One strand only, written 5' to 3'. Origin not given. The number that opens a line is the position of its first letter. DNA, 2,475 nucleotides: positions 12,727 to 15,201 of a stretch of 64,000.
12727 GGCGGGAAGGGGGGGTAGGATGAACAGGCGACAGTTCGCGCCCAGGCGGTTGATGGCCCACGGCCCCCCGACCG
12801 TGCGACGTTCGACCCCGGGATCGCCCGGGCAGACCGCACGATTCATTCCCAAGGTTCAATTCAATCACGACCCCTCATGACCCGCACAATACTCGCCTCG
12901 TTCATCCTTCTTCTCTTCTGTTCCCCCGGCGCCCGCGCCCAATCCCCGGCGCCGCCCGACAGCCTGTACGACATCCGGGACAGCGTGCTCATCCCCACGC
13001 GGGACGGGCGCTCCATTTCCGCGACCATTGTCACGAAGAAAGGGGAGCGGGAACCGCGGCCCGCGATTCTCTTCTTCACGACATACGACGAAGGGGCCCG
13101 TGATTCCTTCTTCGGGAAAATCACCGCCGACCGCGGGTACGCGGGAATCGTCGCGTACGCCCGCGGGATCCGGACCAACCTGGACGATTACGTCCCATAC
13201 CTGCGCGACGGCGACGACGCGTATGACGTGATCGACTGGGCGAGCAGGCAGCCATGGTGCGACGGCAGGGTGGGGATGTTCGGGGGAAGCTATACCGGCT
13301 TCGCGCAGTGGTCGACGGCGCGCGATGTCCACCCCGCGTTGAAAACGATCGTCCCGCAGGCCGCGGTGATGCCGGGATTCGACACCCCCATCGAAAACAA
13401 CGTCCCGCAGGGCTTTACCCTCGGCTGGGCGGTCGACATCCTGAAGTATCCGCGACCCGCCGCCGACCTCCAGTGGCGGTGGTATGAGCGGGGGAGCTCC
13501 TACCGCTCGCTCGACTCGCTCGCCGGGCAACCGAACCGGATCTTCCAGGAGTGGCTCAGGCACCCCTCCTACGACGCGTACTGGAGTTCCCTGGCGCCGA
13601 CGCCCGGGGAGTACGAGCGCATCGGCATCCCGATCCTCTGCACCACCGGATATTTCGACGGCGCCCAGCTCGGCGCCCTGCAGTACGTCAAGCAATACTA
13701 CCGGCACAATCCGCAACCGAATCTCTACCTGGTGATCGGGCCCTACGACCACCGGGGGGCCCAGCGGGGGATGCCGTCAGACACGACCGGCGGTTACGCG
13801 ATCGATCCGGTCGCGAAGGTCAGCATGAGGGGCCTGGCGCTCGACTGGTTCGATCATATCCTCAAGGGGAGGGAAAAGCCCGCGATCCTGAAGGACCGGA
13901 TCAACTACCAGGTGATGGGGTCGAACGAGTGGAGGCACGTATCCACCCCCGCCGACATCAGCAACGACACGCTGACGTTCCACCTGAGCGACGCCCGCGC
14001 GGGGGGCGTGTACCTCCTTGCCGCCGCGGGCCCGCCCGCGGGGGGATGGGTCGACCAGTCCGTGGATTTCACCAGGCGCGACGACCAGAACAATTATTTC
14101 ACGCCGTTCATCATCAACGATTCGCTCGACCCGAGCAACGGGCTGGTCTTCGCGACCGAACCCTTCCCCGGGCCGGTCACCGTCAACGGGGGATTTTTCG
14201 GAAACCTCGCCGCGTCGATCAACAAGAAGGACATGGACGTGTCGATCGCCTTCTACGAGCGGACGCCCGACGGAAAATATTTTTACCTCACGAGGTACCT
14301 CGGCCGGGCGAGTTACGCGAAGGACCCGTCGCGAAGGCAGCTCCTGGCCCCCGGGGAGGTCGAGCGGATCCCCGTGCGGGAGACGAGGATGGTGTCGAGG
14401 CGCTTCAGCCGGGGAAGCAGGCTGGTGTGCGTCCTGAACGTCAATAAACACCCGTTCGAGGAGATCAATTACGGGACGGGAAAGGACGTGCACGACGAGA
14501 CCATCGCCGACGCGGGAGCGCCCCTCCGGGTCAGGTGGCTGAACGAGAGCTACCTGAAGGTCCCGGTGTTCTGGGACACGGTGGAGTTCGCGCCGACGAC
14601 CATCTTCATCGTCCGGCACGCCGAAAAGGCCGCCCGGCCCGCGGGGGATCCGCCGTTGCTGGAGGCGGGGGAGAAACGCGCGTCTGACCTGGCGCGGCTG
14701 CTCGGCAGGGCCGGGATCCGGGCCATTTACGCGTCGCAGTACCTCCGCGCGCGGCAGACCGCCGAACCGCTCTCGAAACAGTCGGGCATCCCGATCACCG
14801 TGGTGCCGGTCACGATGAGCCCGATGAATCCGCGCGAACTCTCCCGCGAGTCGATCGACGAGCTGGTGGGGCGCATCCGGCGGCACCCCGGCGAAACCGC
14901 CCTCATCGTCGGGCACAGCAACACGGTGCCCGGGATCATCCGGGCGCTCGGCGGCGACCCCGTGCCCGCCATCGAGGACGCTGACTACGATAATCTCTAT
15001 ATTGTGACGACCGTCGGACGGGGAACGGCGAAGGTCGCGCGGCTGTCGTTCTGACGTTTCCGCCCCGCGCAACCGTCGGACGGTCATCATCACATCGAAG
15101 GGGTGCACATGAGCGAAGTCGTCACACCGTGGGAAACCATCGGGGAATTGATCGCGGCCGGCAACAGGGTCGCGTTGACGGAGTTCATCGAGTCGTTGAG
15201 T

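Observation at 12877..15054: Fusion of a secreted CocE/NonD-type serine hydrolase with a histidine-phosphatase (SixA/PGM-like) domain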

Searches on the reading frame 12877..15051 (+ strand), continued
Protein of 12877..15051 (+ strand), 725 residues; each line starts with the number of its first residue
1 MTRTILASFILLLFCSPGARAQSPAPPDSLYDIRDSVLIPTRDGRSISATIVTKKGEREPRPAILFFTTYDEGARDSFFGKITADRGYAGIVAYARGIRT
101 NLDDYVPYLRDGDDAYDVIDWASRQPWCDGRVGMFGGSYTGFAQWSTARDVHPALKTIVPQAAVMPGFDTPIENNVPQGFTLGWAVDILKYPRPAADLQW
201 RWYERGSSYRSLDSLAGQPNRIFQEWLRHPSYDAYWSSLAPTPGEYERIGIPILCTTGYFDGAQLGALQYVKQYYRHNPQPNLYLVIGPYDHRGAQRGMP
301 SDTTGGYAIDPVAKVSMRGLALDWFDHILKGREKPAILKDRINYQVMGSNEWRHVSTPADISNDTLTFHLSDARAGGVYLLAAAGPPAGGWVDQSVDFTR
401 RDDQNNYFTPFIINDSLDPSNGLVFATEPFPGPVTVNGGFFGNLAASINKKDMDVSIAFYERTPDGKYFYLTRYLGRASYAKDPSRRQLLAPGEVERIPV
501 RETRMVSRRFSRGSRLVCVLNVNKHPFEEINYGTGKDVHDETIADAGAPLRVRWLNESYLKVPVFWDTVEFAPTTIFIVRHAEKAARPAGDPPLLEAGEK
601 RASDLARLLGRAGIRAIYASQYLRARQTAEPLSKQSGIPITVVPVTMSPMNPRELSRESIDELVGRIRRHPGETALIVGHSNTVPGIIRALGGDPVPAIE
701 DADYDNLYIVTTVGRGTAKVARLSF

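Call 59: predict_structure(alignment_id=A5)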
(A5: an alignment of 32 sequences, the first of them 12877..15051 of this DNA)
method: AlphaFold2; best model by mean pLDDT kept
length: 725 residues; sequences in the alignment: 32
mean_pLDDT: 75.3   pTM: 0.70
mean pLDDT of the five models: 75.3, 73.4, 72.4, 72.1, 71.9
residues with pLDDT >= 90: 173; 70-90: 289; 50-70: 197; < 50: 66
segments of 3 or more residues with pLDDT < 50: 20-23, 165-177, 293-295, 405-411, 525-538, 540-543, 584-595
pLDDT, mean of each block of 10 residues (from residue 1): 75 60 66 94 94 92 90 82 94 90 82 91 97 78 79 93 50 44 77 77 64 81 71 61 88 81 59 85 84 55 74 84 95 94 90 87 91 88 81 79 48 59 89 88 90 79 87 69 59 88 82 92 55 42 61 92 76 70 50 51 64 57 53 61 63 68 72 65 77 74 68 75 75
secondary structure, 60 per line:
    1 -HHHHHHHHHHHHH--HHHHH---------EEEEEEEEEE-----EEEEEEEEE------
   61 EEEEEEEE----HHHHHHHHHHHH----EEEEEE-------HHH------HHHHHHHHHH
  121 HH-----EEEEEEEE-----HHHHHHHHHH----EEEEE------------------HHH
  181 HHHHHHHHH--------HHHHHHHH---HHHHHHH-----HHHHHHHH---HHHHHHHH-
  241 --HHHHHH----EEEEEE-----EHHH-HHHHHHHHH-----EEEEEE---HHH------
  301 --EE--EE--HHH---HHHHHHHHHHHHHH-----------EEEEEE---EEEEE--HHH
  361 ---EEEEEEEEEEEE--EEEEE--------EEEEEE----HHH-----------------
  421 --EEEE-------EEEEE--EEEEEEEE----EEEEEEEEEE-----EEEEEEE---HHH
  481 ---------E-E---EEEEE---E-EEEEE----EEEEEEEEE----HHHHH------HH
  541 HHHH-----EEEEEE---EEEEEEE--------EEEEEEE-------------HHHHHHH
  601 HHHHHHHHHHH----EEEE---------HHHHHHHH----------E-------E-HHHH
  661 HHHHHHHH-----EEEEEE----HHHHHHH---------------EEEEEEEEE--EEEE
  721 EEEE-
elements in order (helices of 4 or more, strands of 3 or more residues): H2-14 H17-21 E31-40 E46-54 E61-68 H73-84 E89-94 H111-122 E128-135 H141-150 E155-159 H178-189 H198-205 H209-215 H221-228 H232-239 H243-248 E253-258 H269-277 E283-288 H317-330 E342-347 E351-355 E364-375 E378-382 E391-396 E423-426 E434-438 E441-448 E453-462 E468-474 E496-500 E506-510 E515-523 H528-532 H539-544 E550-555 E559-565 E574-580 H594-611 E616-619 H629-636 H657-668 E674-679 H684-690 E706-714 E717-724

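Call 61: list_cluster_members(proteins=[P0001, P0002, P0121])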
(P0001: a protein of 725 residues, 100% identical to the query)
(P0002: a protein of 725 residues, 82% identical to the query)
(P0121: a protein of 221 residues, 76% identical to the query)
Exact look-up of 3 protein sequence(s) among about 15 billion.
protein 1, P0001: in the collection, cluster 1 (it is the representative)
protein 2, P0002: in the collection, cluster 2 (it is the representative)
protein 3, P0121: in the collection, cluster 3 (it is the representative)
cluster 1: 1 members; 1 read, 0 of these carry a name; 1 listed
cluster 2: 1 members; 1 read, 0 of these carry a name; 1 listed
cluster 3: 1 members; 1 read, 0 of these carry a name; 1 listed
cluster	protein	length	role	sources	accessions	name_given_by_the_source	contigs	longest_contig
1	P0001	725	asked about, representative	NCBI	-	-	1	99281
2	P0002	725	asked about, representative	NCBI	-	-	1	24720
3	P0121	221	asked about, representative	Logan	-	-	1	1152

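Call 79: fold_search(model_id=the predicted structure, library=pdb)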
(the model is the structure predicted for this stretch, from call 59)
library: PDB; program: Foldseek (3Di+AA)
matches with E <= 10: 1740; with E <= 0.001: 1103
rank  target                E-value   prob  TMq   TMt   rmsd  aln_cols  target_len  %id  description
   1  3i2j                  1.7e-33  1.00  0.57  0.71   6.2       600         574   21  Cocaine Esterase, wild type, without a ligand (released 2010-06-16)
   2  1l7r                  2.0e-33  1.00  0.56  0.69   6.3       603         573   21  Tyr44Phe Mutant of Bacterial Cocaine Esterase cocE (released 2003-02-11)
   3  3ida                  2.2e-33  1.00  0.60  0.74   5.1       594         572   21  Thermostable Cocaine Esterase with mutations L169K and G173Q, bound to DTT adduct (released 2010-03-02)
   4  1ju3                  3.2e-33  1.00  0.57  0.70   6.2       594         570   21  BACTERIAL COCAINE ESTERASE COMPLEX WITH TRANSITION STATE ANALOG (released 2001-12-21)
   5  3i2h                  4.6e-33  1.00  0.59  0.72   5.3       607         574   22  Cocaine Esterase with mutation L169K, bound to DTT adduct (released 2010-06-16)
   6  3pui                  2.4e-32  1.00  0.58  0.71   5.9       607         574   21  Cocaine Esterase with mutations G4C, S10C (released 2011-09-21)
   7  3i2f                  2.7e-32  1.00  0.60  0.74   5.0       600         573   21  Cocaine Esterase with mutations T172R / G173Q, bound to DTT adduct (released 2010-06-16)
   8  1l7q                  3.2e-32  1.00  0.58  0.72   5.8       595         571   21  Ser117Ala Mutant of Bacterial Cocaine Esterase cocE (released 2003-02-11)
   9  3puh_B                3.2e-32  1.00  0.57  0.71   6.4       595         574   20  Cocaine Esterase, wild-type biologically active dimer (released 2011-09-21)
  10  9k48                  3.4e-32  1.00  0.58  0.72   5.5       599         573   20  Bacetrial Cocaine Esterase with mutations T172R/G173Q/V116K/S117A/A51K (released 2024-12-18)
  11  3i2i                  3.4e-32  1.00  0.58  0.72   5.5       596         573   21  Cocaine Esterase with mutation T172R, bound to DTT adduct (released 2010-06-16)
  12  4p08                  4.0e-32  1.00  0.59  0.72   5.6       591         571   21  Engineered thermostable dimeric cocaine esterase (released 2014-07-16)
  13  3i2g                  6.4e-32  1.00  0.59  0.73   5.1       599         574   22  Cocaine Esterase with mutation G173Q, bound to DTT adduct (released 2010-06-16)
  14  7f65                  1.0e-31  1.00  0.60  0.74   5.0       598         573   22  Bacetrial Cocaine Esterase with mutations T172R/G173Q/V116K/S117A/A51L, bound to benzoic acid (released 2021-09-15)
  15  3puh_A                1.5e-31  1.00  0.56  0.69   6.0       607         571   21  Cocaine Esterase, wild-type biologically active dimer (released 2011-09-21)
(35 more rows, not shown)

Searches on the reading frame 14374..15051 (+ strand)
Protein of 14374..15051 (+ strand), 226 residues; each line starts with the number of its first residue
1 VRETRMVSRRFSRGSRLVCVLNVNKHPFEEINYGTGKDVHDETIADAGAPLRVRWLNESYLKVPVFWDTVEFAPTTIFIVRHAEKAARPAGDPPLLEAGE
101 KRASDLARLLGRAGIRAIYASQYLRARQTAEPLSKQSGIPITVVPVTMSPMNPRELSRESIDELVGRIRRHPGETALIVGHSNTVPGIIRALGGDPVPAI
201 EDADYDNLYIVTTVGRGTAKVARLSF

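Call 54: search_protein_representatives(protein=window:14374-15051:+)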
Query: 226 residues. Proteins with E-value up to 0.001 (for the whole library): 6690; up to 1e-10: 3588; up to 1e-30: 16. The best 150 are listed.
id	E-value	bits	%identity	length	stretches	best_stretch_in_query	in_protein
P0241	1.4e-64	234.3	79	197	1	6-138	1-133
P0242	6.6e-48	179.8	55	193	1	71-224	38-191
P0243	9.3e-47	176.0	54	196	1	72-225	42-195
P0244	1.6e-39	152.4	48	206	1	72-226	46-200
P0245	6.4e-37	143.9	49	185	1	73-224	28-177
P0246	6.4e-37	143.9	57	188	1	73-219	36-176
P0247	3.0e-36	141.7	48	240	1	68-219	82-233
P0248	1.6e-35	139.3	49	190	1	68-226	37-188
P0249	1.5e-33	132.9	46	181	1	74-224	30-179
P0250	1.8e-33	132.6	57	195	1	72-224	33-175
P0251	1.0e-32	130.1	51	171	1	73-223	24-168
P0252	8.2e-32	127.2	53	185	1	74-220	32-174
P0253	1.1e-31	126.8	51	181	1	74-226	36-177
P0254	2.8e-31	125.5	50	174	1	73-215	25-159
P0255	4.0e-31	125.0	51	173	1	69-225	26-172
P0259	2.3e-30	122.5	49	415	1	73-225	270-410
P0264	8.4e-30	120.6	40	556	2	74-213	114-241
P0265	1.3e-29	120.0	39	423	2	74-217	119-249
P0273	1.0e-28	117.1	49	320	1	73-222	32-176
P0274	1.2e-28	116.9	49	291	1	65-216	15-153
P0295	7.7e-27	110.9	37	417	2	74-225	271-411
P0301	1.3e-26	110.2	45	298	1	57-225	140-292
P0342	4.2e-25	105.3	39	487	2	75-225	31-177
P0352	8.1e-25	104.3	51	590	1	75-225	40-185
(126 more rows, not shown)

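Call 56: search_protein_families(library=pfam, proteins=[P0241, P0259, P0264, P0265, P0295, P0342, P0352, P0273, P0274, P0301], max_evalue=0.001)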
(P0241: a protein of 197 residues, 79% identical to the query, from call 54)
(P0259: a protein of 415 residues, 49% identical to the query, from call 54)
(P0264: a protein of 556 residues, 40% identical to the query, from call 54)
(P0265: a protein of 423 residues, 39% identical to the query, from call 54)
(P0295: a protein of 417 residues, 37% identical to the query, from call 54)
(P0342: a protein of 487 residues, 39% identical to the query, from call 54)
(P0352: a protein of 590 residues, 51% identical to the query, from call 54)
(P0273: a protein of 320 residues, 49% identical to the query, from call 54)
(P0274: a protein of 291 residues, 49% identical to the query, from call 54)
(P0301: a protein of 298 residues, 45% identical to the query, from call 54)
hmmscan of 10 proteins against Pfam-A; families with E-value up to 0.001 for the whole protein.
P0241 (197 aa): 1 family
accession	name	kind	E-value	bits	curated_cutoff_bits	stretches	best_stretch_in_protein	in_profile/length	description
PF00300.27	His_Phos_1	-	2.4e-10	40.9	21.7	1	72-130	1-65/194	Histidine phosphatase superfamily (branch 1)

P0259 (415 aa): 3 families
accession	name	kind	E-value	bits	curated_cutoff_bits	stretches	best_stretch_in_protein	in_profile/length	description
PF00300.27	His_Phos_1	-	5.1e-15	56.1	21.7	1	274-339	1-73/194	Histidine phosphatase superfamily (branch 1)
PF01979.26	Amidohydro_1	-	1e-14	55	25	1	5-103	237-344/345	Amidohydrolase family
PF07969.17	Amidohydro_3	-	2e-07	31.3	29.7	1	4-102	359-469/472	Amidohydrolase family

P0264 (556 aa): 2 families
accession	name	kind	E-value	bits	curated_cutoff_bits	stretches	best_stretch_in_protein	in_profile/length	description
PF00300.27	His_Phos_1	-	3.5e-14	53.4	21.7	1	117-187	1-77/194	Histidine phosphatase superfamily (branch 1)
PF13620.12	CarboxypepD_reg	-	8.5e-08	32.9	32.3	1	29-90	3-64/82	Carboxypeptidase regulatory-like domain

P0265 (423 aa): 3 families
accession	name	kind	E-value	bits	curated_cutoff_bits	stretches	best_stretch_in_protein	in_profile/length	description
PF00300.27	His_Phos_1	-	3.2e-19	69.8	21.7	2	122-186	1-72/194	Histidine phosphatase superfamily (branch 1)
PF13620.12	CarboxypepD_reg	-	3.7e-08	34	32.3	1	43-112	10-79/82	Carboxypeptidase regulatory-like domain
PF17802.7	SpaA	-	0.00013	22.5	23.1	1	38-83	7-55/91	Prealbumin-like fold domain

P0295 (417 aa): 3 families
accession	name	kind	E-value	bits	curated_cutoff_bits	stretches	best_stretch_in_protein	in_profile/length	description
PF00300.27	His_Phos_1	-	2.1e-12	47.5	21.7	1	127-180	20-73/194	Histidine phosphatase superfamily (branch 1)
PF13620.12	CarboxypepD_reg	-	4.4e-09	37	32.3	1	40-91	11-63/82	Carboxypeptidase regulatory-like domain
PF17210.9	SdrD_B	-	0.00032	21.3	29.7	1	41-86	22-68/112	SdrD B-like domain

P0342 (487 aa): 1 family
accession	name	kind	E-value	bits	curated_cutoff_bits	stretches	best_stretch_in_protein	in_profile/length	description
PF00300.27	His_Phos_1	-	8.1e-17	61.9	21.7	1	33-106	1-72/194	Histidine phosphatase superfamily (branch 1)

P0352 (590 aa): 2 families
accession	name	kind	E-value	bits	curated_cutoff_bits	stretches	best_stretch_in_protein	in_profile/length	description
PF03572.23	Peptidase_S41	-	2.1e-21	76.6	24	1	410-557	7-165/165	Peptidase family S41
PF00300.27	His_Phos_1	-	7.6e-13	49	21.7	1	42-109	1-70/194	Histidine phosphatase superfamily (branch 1)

P0273 (320 aa): 5 families
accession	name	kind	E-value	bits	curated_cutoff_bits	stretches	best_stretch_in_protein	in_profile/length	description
PF00300.27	His_Phos_1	-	5.3e-16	59.3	21.7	1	36-103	1-74/194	Histidine phosphatase superfamily (branch 1)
PF13474.12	SnoaL_3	-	2.3e-13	51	22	1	200-317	1-118/121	SnoaL-like domain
PF14534.12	DUF4440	-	5.3e-07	30.5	25.2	1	200-309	1-107/107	Domain of unknown function (DUF4440)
PF12680.13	SnoaL_2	-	2.6e-05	25.2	27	1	206-306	3-98/102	SnoaL-like domain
PF08332.16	CaMKII_AD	-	0.00025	21.6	22.1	1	200-315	5-125/128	Calcium/calmodulin dependent protein kinase II association domain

P0274 (291 aa): 2 families
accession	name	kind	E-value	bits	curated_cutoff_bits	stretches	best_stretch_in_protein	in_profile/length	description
PF00300.27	His_Phos_1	-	1.4e-14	54.7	21.7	1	27-94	1-74/194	Histidine phosphatase superfamily (branch 1)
PF20242.3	Emfourin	-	9.1e-06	26.4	27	0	215-271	23-83/91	Emfourin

P0301 (298 aa): 1 family
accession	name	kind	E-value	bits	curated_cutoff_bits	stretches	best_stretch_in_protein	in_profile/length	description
PF00300.27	His_Phos_1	-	9.8e-09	35.6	21.7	1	157-226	1-76/194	Histidine phosphatase superfamily (branch 1)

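Call 58: find_encoding_contigs(protein=P0241, flank=3000, max_places=3)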
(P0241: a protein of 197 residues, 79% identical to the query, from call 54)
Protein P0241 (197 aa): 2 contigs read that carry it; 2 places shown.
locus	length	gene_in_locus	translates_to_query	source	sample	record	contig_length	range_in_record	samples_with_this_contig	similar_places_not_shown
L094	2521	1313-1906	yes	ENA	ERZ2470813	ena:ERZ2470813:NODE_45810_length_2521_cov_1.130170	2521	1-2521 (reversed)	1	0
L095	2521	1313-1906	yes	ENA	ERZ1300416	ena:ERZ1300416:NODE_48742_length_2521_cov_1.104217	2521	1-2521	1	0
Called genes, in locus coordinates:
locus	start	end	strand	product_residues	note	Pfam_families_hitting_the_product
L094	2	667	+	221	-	?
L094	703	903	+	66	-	-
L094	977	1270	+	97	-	-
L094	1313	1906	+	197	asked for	PF00300:His_Phos_1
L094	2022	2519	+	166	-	?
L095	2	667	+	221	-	?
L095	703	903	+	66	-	-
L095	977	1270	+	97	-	-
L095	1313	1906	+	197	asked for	PF00300:His_Phos_1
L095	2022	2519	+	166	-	?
